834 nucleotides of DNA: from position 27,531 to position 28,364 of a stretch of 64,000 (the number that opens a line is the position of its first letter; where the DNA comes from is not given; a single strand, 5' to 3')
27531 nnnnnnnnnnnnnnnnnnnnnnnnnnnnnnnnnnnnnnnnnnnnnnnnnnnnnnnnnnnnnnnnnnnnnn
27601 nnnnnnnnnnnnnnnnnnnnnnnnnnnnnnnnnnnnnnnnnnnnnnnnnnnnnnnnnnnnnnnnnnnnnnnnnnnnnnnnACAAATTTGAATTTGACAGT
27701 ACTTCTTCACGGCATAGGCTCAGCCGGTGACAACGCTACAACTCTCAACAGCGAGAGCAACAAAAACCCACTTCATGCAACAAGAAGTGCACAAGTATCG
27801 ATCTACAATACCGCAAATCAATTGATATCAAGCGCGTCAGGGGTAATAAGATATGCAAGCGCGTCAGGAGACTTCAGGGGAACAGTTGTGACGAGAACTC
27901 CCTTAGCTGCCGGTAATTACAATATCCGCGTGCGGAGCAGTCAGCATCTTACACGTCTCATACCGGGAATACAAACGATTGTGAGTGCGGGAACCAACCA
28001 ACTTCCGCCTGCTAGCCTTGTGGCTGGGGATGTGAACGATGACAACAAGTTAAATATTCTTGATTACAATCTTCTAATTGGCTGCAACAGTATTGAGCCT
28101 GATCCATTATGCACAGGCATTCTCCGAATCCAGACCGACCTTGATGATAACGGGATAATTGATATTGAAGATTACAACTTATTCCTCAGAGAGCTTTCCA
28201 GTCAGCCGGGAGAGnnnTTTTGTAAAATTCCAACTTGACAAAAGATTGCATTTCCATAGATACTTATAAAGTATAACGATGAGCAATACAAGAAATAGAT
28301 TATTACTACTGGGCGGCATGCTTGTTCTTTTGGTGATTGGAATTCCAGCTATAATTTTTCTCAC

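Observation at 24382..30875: Locus of three paralogous surface proteins, each with a cohesin-like N-domain and a dockerin C-domain, plus a small cohesin-like protein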

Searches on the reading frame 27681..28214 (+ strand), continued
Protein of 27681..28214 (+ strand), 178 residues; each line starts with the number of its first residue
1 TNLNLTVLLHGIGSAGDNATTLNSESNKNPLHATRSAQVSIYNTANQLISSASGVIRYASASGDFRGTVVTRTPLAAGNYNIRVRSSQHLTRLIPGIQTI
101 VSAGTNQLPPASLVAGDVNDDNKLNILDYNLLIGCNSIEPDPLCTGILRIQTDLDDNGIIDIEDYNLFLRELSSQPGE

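Call 53: search_protein_families(library=pfam, proteins=[L005:2321-5059:+, L007:7868-10537:+, L012:3460-6021:+, L014:7979-10534:+, L010:8072-10543:+, L003:8099-10534:+, L031:8198-10537:+, L030:7054-9258:+, L055:9329-11449:+, L006:3-2027:+], max_evalue=0.001)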
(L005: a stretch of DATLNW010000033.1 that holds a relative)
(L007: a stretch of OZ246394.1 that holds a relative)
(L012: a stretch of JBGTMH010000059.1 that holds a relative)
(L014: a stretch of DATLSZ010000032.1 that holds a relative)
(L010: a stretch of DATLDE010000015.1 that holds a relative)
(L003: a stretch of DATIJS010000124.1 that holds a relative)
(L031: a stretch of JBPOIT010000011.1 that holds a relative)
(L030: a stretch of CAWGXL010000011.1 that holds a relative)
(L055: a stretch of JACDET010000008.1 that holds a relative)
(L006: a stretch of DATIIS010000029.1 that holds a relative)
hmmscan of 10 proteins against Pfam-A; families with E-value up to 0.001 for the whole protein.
L005:2321-5059:+ (913 aa): 7 families
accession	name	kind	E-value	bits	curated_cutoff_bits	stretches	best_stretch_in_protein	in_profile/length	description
PF13519.12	VWA_2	-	2.8e-19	70.2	27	1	230-336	1-106/107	von Willebrand factor type A domain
PF00092.34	VWA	-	2.7e-17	64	23.8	1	230-413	2-174/174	von Willebrand factor type A domain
PF17210.9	SdrD_B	-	1.3e-07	32.3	29.7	1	423-494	3-75/112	SdrD B-like domain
PF17802.7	SpaA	-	5.7e-05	23.6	23.1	1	430-505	2-77/91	Prealbumin-like fold domain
PF01882.25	DUF58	-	0.00021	21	23.4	1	227-339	35-146/216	Protein of unknown function DUF58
PF13768.12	VWA_3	-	0.00023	21.7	27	1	229-399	2-154/155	von Willebrand factor type A domain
PF00404.24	Dockerin_1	-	0.00028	21.5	22.9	1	849-903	2-52/57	Dockerin type I domain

L007:7868-10537:+ (890 aa): 7 families
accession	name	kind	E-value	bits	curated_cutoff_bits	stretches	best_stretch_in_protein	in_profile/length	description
PF00092.34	VWA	-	7.4e-17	62.6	23.8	1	208-391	3-174/174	von Willebrand factor type A domain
PF13519.12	VWA_2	-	4.7e-16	59.8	27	1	208-315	2-106/107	von Willebrand factor type A domain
PF17210.9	SdrD_B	-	4.1e-14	53.2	29.7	1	402-479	4-82/112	SdrD B-like domain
PF07705.17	CARDB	-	1e-06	29.3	22.7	1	584-681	1-100/101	CARDB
PF17802.7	SpaA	-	0.00018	22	23.1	0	415-494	8-88/91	Prealbumin-like fold domain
PF13620.12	CarboxypepD_reg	-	0.00022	21.9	32.3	1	416-470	8-63/82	Carboxypeptidase regulatory-like domain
PF13768.12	VWA_3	-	0.0003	21.3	27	1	297-378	87-155/155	von Willebrand factor type A domain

L012:3460-6021:+ (854 aa): 4 families
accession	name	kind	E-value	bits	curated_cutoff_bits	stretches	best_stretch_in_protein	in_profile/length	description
PF13519.12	VWA_2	-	1.3e-15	58.3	27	1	209-319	2-107/107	von Willebrand factor type A domain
PF00092.34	VWA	-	1.8e-15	58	23.8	1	211-393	5-173/174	von Willebrand factor type A domain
PF17210.9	SdrD_B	-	7.8e-09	36.2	29.7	1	403-477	2-74/112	SdrD B-like domain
PF17802.7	SpaA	-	0.0003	21.3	23.1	0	422-468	13-59/91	Prealbumin-like fold domain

L014:7979-10534:+ (852 aa): 4 families
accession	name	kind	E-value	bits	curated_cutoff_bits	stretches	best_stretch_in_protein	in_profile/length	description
PF13519.12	VWA_2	-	1.1e-14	55.4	27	1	249-358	1-106/107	von Willebrand factor type A domain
PF00092.34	VWA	-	6.9e-14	52.9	23.8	1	248-436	1-173/174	von Willebrand factor type A domain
PF17210.9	SdrD_B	-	2e-10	41.3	29.7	1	448-519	4-74/112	SdrD B-like domain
PF00404.24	Dockerin_1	-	0.00033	21.2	22.9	1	788-842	1-52/57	Dockerin type I domain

L010:8072-10543:+ (824 aa): 3 families
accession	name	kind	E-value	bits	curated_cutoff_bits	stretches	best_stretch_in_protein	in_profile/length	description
PF00092.34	VWA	-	2.2e-16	61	23.8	1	227-408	3-174/174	von Willebrand factor type A domain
PF13519.12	VWA_2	-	3e-16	60.4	27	1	226-332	1-106/107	von Willebrand factor type A domain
PF00404.24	Dockerin_1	-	8.5e-05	23.1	22.9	1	760-818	2-56/57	Dockerin type I domain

L003:8099-10534:+ (812 aa): 4 families
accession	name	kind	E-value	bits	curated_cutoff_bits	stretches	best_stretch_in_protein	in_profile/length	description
PF00092.34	VWA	-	2.8e-16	60.6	23.8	1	216-397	3-174/174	von Willebrand factor type A domain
PF13519.12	VWA_2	-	3.6e-16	60.2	27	1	215-321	1-106/107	von Willebrand factor type A domain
PF17210.9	SdrD_B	-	3.9e-06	27.5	29.7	1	406-481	2-77/112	SdrD B-like domain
PF00404.24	Dockerin_1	-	0.00079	20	22.9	1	749-804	1-54/57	Dockerin type I domain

L031:8198-10537:+ (780 aa): 6 families
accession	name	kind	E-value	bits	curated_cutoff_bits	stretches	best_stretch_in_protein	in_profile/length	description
PF00092.34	VWA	-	1e-16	62.1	23.8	1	206-389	3-173/174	von Willebrand factor type A domain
PF13519.12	VWA_2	-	1.3e-16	61.6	27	1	205-314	1-106/107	von Willebrand factor type A domain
PF17210.9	SdrD_B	-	1.1e-11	45.4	29.7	1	402-479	5-83/112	SdrD B-like domain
PF13620.12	CarboxypepD_reg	-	6.9e-08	33.2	32.3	1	415-459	8-53/82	Carboxypeptidase regulatory-like domain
PF13715.12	CarbopepD_reg_2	-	2.9e-05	24.4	32.2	1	415-459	7-49/88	CarboxypepD_reg-like domain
PF17802.7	SpaA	-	0.00016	22.2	23.1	1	416-459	11-57/91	Prealbumin-like fold domain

L030:7054-9258:+ (735 aa): 5 families
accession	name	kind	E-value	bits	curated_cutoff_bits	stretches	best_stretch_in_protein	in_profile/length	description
PF13519.12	VWA_2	-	1.4e-19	71.1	27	1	262-366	1-107/107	von Willebrand factor type A domain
PF00092.34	VWA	-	8.4e-19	68.9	23.8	1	261-437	1-172/174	von Willebrand factor type A domain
PF17210.9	SdrD_B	-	1.5e-10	41.7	29.7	1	449-520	3-75/112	SdrD B-like domain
PF13768.12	VWA_3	-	5e-05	23.8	27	1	263-425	4-154/155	von Willebrand factor type A domain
PF17802.7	SpaA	-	0.0002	21.9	23.1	1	464-513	9-62/91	Prealbumin-like fold domain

L055:9329-11449:+ (707 aa): 8 families
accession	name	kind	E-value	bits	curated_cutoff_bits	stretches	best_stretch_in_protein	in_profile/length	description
PF20434.5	BD-FAE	-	1.9e-58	197.9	26.8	1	459-667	1-215/215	BD-FAE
PF07859.19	Abhydrolase_3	-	1.6e-15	57.9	25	1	473-562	1-87/210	alpha/beta hydrolase fold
PF00326.27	Peptidase_S9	-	4e-09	36.7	22.6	1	623-705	127-209/213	Prolyl oligopeptidase family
PF00135.34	COesterase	-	4.6e-07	29.6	27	1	457-562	86-199/515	Carboxylesterase family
PF00404.24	Dockerin_1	-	7.7e-07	29.7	22.9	1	339-394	2-54/57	Dockerin type I domain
PF00561.26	Abhydrolase_1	-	1.2e-05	25.6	25.8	0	628-684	186-238/245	alpha/beta hydrolase fold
PF02230.22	Abhydrolase_2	-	7.7e-05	23.1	23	0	628-685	144-200/217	Phospholipase/Carboxylesterase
PF13860.13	FlgD_ig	-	0.00046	20.6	27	1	244-309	9-75/79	FlgD Ig-like domain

L006:3-2027:+ (675 aa): 5 families
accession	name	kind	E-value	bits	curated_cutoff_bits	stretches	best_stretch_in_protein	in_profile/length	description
PF00092.34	VWA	-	1.9e-16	61.2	23.8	1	178-362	3-174/174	von Willebrand factor type A domain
PF13519.12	VWA_2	-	2.4e-16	60.7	27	1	177-286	1-106/107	von Willebrand factor type A domain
PF17210.9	SdrD_B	-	7.3e-12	45.9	29.7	1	371-449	2-79/112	SdrD B-like domain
PF00404.24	Dockerin_1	-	0.00021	21.9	22.9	1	611-668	1-55/57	Dockerin type I domain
PF13768.12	VWA_3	-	0.00021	21.8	27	0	238-349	60-155/155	von Willebrand factor type A domain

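Call 72: search_protein_representatives(alignment_id=A6)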
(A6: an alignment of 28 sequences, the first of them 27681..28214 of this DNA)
Query: 28 sequences, 209 profile positions. Proteins with E-value up to 0.001 (for the whole library): 4049; up to 1e-10: 2101; up to 1e-30: 1160. The best 150 are listed.
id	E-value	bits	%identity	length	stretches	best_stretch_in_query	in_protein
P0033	5.5e-81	287.3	-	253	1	5-209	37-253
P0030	1.7e-77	275.9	-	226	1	4-209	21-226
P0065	2.4e-77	275.4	-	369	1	4-208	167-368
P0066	8.1e-77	273.7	-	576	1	4-209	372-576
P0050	3.2e-76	271.7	-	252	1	8-208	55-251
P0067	3.3e-76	271.7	-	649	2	18-209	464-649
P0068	9.0e-76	270.2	-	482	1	6-209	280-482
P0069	1.7e-75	269.3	-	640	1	4-209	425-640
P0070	2.0e-75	269.1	-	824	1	7-208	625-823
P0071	2.5e-75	268.8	-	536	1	5-208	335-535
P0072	5.3e-75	267.7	-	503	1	4-209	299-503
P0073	5.9e-75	267.6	-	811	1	4-209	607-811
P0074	8.1e-75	267.1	-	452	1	18-208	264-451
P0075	8.2e-75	267.1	-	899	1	8-209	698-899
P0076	8.6e-75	267.0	-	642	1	6-208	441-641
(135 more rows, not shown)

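Call 87: search_protein_families(library=pfam, alignment_id=A10, max_evalue=0.0001)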
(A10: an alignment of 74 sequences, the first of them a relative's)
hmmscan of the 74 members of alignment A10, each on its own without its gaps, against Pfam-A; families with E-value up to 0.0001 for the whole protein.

A. member 1, P0066 (576 aa): 0 families

B. families by the number of members that match (of 74 scanned): 46 families (the first 25 are shown)
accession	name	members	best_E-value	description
PF00404.24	Dockerin_1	45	2.4e-12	Dockerin type I domain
PF13519.12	VWA_2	14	3.4e-18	von Willebrand factor type A domain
PF00092.34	VWA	13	6.1e-20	von Willebrand factor type A domain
PF17210.9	SdrD_B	13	9.5e-15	SdrD B-like domain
PF02018.23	CBM_4_9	12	4.5e-30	Carbohydrate binding domain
PF13620.12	CarboxypepD_reg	7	3.6e-34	Carboxypeptidase regulatory-like domain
PF13860.13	FlgD_ig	5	5.6e-05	FlgD Ig-like domain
PF07705.17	CARDB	3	1.9e-10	CARDB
PF17802.7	SpaA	3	3.8e-07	Prealbumin-like fold domain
PF13768.12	VWA_3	3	1e-06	von Willebrand factor type A domain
PF20434.5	BD-FAE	2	2.4e-61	BD-FAE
PF07859.19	Abhydrolase_3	2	1.6e-15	alpha/beta hydrolase fold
PF17957.7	Big_7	2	2.8e-13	Bacterial Ig domain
PF00326.27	Peptidase_S9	2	6.9e-12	Prolyl oligopeptidase family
PF00963.24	Cohesin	2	3.5e-06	Cohesin domain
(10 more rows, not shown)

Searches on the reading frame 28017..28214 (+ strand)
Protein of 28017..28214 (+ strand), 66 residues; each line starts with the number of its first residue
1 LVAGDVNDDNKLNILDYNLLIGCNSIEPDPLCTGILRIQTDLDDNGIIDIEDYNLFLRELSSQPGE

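Call 59: search_solved_structures(query=A8, max_evalue=0.1, show_alignments=2)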
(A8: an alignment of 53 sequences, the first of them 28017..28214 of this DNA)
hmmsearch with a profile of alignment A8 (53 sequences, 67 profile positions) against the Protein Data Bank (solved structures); distinct sequences matched with E-value up to 0.1: 21.
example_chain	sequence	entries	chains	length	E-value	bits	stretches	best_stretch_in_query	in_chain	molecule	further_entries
4fl4_A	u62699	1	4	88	8.8e-07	32.2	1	38-59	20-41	Glycoside hydrolase family 9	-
2mte_A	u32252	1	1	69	3e-05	27.3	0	37-57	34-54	Cellulose 1,4-beta-cellobiosidase (reducing end) CelS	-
1daq_A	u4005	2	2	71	3.2e-05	27.2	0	37-57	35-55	ENDOGLUCANASE SS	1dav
4dh2_B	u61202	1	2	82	4.1e-05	26.8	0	2-20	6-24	Dockerin type 1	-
6kg9_A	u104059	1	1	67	4.3e-05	26.8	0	35-64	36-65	And cellulose-binding endoglucanase family 9 CelL ortholog dockerin domain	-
2b59_B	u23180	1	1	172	5.1e-05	26.5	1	3-55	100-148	Cellulosomal scaffolding protein A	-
3kcp_A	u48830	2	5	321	0.00015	25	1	3-55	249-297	Cellulosomal-scaffolding protein A | Cellulosome anchoring protein cohesin region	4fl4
4cj0_A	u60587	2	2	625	0.00018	24.8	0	33-57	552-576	ENDOGLUCANASE D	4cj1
1clc_A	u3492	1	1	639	0.00019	24.7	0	33-57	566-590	ENDOGLUCANASE CELD; EC: 3.2.1.4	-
1ohz_B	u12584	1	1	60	0.00023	24.4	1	3-58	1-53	ENDO-1,4-BETA-XYLANASE Y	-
6kgc_B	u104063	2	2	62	0.0003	24.1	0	34-63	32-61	And cellulose-binding endoglucanase family 9 CelL ortholog dockerin domain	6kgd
2yik_A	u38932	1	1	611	0.0004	23.7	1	2-57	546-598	ENDOGLUCANASE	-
6kge_D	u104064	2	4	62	0.0004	23.7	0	34-63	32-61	And cellulose-binding endoglucanase family 9 CelL ortholog dockerin domain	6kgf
2ccl_B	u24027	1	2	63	0.00042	23.6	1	3-58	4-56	ENDO-1,4-BETA-XYLANASE Y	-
5nrm_B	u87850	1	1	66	0.0013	22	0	3-20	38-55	DocCel5: Type I dockerin repeat domain from A. cellulolyticus family 5 endoglucanase WP_01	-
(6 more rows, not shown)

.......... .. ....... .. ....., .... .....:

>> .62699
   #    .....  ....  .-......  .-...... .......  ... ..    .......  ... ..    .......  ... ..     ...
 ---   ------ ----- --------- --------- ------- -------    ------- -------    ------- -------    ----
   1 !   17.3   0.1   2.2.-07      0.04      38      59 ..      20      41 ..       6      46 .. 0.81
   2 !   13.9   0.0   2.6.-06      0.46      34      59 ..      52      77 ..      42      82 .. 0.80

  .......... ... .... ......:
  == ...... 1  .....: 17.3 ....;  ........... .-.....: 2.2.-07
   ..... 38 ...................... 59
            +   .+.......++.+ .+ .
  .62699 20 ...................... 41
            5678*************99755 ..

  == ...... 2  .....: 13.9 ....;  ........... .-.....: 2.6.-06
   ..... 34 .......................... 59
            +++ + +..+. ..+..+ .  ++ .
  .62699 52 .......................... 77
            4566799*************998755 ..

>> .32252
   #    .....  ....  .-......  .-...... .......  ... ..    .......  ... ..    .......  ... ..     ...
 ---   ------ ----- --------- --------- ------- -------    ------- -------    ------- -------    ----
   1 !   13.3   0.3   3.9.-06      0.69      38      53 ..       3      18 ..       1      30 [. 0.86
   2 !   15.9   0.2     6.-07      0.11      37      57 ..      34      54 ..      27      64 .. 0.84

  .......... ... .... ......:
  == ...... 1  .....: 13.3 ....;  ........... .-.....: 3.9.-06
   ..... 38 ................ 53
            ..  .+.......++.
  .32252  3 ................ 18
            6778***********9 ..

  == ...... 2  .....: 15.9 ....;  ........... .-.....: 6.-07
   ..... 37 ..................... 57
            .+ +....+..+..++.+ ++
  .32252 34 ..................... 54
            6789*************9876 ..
